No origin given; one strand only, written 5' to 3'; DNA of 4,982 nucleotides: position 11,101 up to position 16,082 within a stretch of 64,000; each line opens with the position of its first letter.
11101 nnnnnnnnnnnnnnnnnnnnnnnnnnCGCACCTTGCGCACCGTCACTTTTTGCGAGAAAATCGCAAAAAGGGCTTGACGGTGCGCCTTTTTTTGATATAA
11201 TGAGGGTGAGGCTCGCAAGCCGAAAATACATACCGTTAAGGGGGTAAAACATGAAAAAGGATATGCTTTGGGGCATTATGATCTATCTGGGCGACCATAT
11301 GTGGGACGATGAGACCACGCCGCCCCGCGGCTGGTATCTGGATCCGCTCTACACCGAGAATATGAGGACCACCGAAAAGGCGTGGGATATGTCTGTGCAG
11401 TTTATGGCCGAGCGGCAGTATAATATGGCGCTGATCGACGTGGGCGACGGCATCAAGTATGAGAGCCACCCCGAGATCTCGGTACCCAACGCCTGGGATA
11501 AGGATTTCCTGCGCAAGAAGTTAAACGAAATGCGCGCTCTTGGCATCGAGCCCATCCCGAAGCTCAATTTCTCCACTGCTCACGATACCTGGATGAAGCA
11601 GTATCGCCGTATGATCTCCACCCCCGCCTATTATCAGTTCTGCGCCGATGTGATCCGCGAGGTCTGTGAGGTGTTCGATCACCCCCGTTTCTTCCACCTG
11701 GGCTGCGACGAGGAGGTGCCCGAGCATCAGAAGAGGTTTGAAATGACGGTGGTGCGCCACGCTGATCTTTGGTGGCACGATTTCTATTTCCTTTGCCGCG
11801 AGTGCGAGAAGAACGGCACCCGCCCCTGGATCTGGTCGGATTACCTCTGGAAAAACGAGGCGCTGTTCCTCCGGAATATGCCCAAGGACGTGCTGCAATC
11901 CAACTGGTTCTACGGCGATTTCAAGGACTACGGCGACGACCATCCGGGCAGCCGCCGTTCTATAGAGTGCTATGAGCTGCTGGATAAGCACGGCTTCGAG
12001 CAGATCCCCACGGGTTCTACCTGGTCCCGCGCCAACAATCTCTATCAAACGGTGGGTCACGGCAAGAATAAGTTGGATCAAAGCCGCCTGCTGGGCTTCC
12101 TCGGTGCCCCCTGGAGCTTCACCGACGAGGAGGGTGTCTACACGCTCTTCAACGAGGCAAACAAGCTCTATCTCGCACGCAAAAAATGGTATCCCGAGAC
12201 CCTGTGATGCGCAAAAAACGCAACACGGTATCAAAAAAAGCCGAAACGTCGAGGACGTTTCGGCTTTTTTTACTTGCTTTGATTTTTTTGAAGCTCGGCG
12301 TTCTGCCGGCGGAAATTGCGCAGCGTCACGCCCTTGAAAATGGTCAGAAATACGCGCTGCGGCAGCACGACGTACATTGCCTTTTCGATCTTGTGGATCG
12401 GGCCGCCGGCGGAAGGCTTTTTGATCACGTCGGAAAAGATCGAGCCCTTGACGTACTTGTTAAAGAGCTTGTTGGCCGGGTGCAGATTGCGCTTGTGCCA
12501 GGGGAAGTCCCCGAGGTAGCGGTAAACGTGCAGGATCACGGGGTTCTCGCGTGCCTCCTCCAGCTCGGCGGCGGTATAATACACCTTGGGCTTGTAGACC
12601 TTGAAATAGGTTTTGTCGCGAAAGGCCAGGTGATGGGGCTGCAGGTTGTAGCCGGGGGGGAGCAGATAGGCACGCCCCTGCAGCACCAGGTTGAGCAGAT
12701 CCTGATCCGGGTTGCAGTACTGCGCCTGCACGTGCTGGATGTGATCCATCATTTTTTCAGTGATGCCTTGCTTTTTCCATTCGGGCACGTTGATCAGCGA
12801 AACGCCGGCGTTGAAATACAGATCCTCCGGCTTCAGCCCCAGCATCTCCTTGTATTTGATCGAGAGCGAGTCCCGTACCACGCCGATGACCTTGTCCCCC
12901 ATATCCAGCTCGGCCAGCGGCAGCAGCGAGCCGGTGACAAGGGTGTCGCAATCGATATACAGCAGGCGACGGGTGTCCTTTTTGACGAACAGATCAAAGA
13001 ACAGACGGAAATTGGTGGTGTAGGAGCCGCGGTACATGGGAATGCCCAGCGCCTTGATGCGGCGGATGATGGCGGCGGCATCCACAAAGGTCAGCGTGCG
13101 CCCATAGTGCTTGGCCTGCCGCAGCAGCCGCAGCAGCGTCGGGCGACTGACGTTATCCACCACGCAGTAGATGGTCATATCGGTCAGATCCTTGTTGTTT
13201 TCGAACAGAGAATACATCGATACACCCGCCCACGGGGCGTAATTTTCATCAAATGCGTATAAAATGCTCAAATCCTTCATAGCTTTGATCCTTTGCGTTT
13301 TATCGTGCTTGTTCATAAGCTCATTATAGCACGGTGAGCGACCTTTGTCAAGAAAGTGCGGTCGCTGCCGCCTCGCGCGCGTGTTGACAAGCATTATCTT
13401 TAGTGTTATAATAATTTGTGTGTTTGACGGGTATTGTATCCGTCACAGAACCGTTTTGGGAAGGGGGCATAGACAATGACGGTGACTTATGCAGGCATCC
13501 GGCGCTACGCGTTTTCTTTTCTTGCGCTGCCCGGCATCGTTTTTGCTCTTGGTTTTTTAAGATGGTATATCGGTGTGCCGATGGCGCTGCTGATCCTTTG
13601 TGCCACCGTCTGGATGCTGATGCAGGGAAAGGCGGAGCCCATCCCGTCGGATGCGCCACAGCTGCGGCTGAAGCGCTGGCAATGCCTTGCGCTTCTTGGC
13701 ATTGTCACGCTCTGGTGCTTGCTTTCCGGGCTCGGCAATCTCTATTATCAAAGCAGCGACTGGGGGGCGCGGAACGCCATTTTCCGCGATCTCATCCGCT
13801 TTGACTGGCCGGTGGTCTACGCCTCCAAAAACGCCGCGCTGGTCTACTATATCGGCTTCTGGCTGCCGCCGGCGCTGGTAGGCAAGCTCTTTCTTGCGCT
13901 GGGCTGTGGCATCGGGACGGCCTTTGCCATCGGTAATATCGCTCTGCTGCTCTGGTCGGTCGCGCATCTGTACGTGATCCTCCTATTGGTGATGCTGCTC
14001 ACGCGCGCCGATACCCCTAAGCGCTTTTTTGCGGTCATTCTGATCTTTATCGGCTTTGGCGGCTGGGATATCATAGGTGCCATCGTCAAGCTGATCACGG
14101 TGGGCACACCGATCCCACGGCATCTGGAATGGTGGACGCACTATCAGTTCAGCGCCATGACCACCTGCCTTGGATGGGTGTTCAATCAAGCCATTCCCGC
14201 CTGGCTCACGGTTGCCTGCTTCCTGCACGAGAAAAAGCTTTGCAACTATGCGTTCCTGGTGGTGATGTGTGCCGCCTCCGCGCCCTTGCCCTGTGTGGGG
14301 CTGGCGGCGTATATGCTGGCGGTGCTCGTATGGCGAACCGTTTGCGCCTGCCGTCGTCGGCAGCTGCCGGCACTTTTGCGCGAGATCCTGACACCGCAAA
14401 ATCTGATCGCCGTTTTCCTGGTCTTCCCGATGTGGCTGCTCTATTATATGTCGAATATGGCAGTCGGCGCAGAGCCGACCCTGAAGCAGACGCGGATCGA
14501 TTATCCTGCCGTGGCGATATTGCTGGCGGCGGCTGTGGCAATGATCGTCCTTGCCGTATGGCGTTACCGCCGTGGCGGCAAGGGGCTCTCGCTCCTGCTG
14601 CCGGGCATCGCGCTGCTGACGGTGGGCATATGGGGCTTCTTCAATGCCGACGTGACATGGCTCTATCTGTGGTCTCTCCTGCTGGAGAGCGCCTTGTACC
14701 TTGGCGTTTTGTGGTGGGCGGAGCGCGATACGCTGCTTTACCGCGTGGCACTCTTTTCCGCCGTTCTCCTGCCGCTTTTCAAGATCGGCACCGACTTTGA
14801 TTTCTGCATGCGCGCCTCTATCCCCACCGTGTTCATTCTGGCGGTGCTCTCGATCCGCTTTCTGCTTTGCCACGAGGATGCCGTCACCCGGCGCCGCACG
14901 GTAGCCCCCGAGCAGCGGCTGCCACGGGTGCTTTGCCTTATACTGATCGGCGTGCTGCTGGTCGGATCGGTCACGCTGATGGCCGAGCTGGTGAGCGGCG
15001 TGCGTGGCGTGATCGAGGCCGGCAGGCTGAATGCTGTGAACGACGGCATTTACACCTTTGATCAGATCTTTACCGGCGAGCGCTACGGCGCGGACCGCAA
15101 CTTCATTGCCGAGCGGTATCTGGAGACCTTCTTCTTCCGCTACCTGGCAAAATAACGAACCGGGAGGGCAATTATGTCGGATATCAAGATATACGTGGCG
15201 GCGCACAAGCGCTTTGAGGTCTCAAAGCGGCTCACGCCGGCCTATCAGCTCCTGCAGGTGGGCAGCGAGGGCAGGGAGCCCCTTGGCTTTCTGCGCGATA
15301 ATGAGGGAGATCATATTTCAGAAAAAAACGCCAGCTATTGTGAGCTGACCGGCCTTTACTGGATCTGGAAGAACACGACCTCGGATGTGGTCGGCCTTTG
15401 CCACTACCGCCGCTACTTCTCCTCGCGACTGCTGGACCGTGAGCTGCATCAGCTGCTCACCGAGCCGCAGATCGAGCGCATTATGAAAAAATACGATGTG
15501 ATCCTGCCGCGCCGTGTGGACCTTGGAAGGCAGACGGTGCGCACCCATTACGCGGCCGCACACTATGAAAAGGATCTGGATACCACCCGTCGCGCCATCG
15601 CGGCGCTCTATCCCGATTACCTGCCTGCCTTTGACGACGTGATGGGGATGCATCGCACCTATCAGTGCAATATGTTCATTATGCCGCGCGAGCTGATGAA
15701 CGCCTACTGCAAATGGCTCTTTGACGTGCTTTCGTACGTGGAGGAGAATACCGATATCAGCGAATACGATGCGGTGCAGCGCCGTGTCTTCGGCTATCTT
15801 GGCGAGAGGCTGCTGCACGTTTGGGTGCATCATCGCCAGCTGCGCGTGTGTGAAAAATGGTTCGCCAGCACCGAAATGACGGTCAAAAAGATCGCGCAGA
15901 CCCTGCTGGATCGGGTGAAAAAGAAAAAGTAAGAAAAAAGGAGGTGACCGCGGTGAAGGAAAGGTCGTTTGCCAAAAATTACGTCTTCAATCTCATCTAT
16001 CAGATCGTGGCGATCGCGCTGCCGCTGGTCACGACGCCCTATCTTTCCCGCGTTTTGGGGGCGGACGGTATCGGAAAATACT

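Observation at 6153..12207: uxuA-uxuB operon extended by two TIM-barrel isomerase/lyase-like genes plus a Gfo/Idh/MocA oxidoreductase, with no uxaC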

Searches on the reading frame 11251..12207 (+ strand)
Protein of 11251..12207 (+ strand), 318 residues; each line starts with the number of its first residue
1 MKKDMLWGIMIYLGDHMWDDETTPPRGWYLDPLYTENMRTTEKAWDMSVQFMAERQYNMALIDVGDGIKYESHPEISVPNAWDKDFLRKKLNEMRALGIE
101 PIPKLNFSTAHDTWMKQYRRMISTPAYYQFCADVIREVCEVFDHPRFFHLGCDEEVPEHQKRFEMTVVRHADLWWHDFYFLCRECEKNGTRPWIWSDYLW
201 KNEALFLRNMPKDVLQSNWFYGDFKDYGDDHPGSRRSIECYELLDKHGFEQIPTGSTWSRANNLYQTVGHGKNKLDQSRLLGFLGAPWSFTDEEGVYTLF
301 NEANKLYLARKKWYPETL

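Call 3: search_protein_families(library=pfam, proteins=[window:11251-12207:+])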
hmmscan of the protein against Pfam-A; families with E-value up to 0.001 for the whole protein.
window:11251-12207:+ (318 aa): 1 family
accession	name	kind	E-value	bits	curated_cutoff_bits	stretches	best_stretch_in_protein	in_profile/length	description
PF00728.28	Glyco_hydro_20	-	0.00027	20.8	22.3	1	120-208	137-228/348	Glycosyl hydrolase family 20, catalytic domain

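Call 4: search_protein_families(library=ncbifam, proteins=[window:11251-12207:+])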
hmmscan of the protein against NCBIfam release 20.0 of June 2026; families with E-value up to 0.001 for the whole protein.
window:11251-12207:+ (318 aa): 0 families

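Call 67: search_solved_structures(query=window:11251-12207:+, max_evalue=1)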
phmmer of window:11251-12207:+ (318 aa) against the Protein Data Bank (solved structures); distinct sequences matched with E-value up to 1: 3.
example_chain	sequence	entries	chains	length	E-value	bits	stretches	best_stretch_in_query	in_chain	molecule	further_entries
9fym_A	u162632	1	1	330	0.0011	21.5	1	14-156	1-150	Glycoside hydrolase family 20 catalytic domain-containing protein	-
9fyl_A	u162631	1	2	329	0.018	17.4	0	51-141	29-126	Glycoside hydrolase family 20 catalytic domain-containing protein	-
7cbn_A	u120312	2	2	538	0.027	16.9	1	110-166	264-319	Beta-N-acetylhexosaminidase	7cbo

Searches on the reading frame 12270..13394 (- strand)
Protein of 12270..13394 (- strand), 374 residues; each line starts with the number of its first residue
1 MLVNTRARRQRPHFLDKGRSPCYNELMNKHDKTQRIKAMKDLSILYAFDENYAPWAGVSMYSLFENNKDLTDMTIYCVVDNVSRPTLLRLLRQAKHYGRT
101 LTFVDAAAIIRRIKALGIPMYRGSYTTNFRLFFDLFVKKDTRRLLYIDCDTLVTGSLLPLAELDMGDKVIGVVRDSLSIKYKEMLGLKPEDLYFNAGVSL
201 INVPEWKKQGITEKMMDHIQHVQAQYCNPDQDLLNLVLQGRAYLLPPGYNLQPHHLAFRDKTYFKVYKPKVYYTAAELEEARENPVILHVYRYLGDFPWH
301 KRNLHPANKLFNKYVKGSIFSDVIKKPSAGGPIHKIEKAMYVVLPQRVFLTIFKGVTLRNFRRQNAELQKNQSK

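Call 62: search_protein_families(library=pfam, proteins=[window:12270-13394:-], max_evalue=0.001)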
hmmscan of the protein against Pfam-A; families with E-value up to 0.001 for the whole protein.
window:12270-13394:- (374 aa): 1 family
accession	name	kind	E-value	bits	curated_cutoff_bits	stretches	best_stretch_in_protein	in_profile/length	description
PF01501.26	Glyco_transf_8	-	3.2e-35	122.3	24.3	1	44-301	2-251/253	Glycosyl transferase family 8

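Call 68: search_protein_families(library=ncbifam, proteins=[window:12270-13394:-], max_evalue=0.001)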
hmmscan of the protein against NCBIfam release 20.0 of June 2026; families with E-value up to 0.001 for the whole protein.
window:12270-13394:- (374 aa): 1 family
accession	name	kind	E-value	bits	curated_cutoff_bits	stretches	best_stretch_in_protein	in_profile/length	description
NF011718.0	PRK15171.1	equivalog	5.8e-23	81.6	461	1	34-252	20-241/337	lipopolysaccharide 3-alpha-galactosyltransferase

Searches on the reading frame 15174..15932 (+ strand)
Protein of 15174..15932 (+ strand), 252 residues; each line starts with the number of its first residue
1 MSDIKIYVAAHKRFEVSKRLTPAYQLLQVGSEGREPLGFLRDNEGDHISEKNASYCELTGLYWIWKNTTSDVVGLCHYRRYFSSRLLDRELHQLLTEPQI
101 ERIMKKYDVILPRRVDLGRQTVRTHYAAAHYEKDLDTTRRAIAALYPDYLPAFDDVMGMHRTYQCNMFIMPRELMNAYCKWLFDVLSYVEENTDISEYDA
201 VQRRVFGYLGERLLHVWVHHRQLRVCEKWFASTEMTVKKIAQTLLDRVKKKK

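Call 10: search_protein_families(library=pfam, proteins=[window:15174-15932:+], max_evalue=0.01)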
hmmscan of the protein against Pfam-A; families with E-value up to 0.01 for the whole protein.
window:15174-15932:+ (252 aa): 1 family
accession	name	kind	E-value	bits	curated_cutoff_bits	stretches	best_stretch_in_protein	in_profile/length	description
PF14393.11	DUF4422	-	1.9e-83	280.1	25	1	5-221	1-219/220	Domain of unknown function (DUF4422)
